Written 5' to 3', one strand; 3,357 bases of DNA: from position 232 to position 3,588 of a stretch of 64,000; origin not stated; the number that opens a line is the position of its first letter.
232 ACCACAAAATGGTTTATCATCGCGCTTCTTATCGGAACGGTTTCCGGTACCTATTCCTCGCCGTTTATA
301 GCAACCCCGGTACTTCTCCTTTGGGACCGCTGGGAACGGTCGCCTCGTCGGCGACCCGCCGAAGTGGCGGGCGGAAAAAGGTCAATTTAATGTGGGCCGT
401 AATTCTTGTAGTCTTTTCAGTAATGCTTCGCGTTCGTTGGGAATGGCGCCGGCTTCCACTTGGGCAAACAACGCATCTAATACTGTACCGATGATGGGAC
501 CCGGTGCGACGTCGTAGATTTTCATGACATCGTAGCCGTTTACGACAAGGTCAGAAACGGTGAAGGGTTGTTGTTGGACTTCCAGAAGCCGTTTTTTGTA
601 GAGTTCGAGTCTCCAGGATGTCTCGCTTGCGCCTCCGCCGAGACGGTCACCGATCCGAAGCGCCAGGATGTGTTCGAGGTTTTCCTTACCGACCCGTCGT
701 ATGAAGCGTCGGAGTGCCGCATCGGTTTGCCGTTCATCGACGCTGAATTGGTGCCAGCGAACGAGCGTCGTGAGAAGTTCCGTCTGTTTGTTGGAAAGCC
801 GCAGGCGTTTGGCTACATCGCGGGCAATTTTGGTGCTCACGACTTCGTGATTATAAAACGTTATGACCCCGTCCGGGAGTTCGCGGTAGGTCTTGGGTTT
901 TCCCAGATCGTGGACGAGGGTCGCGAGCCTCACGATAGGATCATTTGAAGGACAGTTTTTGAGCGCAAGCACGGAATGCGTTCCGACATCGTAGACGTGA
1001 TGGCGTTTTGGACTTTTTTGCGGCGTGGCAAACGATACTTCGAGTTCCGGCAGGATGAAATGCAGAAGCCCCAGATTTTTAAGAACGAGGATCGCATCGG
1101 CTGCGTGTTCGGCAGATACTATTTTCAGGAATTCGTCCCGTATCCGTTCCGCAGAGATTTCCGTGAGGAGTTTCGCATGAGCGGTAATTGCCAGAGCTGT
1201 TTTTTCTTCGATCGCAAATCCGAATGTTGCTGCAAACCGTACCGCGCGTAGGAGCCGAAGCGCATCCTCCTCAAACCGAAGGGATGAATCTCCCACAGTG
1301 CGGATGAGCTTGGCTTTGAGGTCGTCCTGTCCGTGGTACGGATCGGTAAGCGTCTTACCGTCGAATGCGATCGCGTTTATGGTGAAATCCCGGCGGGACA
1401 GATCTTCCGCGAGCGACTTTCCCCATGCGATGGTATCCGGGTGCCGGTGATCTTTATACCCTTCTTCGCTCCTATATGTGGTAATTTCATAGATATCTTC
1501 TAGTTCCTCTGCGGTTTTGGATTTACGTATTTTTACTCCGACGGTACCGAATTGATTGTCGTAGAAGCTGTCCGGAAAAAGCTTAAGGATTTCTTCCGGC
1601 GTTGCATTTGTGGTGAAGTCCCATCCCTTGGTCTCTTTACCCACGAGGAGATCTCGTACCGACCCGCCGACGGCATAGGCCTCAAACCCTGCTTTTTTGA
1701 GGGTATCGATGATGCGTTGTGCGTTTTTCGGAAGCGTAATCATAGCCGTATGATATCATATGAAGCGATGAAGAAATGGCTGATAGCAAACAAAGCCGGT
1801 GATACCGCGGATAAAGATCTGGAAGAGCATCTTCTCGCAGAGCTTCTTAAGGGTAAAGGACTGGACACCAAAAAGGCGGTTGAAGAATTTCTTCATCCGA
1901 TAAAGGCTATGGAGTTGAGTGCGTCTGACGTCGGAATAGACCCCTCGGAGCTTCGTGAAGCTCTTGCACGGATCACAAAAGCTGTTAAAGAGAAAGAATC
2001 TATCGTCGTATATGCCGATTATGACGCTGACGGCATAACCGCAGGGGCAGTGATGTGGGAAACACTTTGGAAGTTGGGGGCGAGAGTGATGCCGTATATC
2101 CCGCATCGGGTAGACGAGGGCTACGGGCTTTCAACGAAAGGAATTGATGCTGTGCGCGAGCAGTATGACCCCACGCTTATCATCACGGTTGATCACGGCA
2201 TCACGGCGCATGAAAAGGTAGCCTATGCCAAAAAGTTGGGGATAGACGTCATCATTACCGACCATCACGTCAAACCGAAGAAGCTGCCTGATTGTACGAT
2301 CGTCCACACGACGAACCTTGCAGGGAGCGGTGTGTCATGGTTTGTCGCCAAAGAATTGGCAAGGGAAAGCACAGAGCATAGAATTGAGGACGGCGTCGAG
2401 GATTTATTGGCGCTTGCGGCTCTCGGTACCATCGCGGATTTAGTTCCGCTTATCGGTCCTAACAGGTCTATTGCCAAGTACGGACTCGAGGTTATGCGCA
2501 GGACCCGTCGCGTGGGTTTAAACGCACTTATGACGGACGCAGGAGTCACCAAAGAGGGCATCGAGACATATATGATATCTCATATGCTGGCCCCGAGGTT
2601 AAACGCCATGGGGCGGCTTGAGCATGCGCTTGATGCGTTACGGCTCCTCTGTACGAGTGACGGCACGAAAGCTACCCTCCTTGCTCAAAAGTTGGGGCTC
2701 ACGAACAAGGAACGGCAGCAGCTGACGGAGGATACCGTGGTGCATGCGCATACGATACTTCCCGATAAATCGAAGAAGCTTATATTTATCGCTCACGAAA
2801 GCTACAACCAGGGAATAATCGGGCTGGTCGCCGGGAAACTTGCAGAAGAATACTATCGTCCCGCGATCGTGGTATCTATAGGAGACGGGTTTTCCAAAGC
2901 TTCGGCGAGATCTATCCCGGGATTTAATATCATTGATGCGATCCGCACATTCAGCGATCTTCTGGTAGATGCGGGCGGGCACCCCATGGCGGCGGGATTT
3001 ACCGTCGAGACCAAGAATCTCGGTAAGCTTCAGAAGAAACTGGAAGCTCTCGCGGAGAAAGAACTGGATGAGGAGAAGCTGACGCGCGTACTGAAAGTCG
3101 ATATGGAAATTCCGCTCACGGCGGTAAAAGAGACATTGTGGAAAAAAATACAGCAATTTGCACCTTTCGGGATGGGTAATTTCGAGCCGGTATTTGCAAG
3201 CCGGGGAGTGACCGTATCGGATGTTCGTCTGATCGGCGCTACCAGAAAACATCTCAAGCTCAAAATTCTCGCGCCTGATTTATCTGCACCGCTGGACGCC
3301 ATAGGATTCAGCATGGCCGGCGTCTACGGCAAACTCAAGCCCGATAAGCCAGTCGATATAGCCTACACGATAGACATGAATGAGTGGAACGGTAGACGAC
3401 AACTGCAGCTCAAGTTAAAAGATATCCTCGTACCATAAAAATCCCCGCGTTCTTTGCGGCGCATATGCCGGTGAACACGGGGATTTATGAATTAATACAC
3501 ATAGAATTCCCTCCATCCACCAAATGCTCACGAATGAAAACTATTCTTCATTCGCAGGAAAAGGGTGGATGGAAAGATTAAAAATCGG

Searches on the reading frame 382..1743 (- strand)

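Call 61: search_protein_families(library=pfam, proteins=[window:382-1743:-], max_evalue=0.000001)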
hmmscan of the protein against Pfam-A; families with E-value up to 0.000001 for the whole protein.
window:382-1743:- (453 aa): 4 families
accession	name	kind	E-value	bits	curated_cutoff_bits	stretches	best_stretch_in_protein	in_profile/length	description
PF01743.26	PolyA_pol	-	4.5e-31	108.3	23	1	22-148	1-126/126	Poly A polymerase head domain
PF12627.12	PolyA_pol_RNAbd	-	7.1e-20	71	22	1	175-235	1-61/64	Probable RNA and SrmB- binding site of polymerase A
PF13735.12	tRNA_NucTran2_2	-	1e-12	48.7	27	1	305-443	22-147/149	tRNA nucleotidyltransferase domain 2 putative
PF01966.28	HD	-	1.9e-08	35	22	1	249-338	4-92/116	HD domain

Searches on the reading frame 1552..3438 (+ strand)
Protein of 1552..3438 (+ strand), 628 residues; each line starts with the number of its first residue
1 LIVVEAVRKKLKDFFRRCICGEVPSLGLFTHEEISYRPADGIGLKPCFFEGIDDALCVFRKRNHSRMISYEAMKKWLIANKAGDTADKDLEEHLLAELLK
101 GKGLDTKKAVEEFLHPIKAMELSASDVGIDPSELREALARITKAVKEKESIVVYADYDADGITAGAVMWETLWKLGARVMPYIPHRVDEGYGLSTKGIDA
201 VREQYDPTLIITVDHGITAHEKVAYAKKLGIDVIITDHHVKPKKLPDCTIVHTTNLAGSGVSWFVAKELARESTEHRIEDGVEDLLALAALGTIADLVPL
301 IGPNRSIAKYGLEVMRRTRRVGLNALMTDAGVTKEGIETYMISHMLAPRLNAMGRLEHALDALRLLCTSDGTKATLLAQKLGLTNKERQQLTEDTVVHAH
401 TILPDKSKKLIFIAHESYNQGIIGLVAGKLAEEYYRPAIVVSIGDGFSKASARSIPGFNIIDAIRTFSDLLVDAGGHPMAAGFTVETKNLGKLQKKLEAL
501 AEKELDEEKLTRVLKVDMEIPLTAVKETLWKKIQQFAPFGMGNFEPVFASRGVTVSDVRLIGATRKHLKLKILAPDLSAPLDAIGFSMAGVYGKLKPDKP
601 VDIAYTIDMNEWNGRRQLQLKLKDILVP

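Call 61: search_protein_families(library=pfam, proteins=[window:1552-3438:+], max_evalue=0.000001)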
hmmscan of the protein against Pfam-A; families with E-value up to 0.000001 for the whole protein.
window:1552-3438:+ (628 aa): 3 families
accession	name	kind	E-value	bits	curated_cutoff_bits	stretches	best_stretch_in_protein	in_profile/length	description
PF17768.7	RecJ_OB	-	3.2e-31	108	27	1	516-624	1-107/107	RecJ OB domain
PF01368.27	DHH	-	8.7e-22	78.2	28.1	1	151-289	2-124/125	DHH family, N-terminal domain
PF02272.25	DHHA1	-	1.2e-14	55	25.9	1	411-502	5-101/102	DHHA1 domain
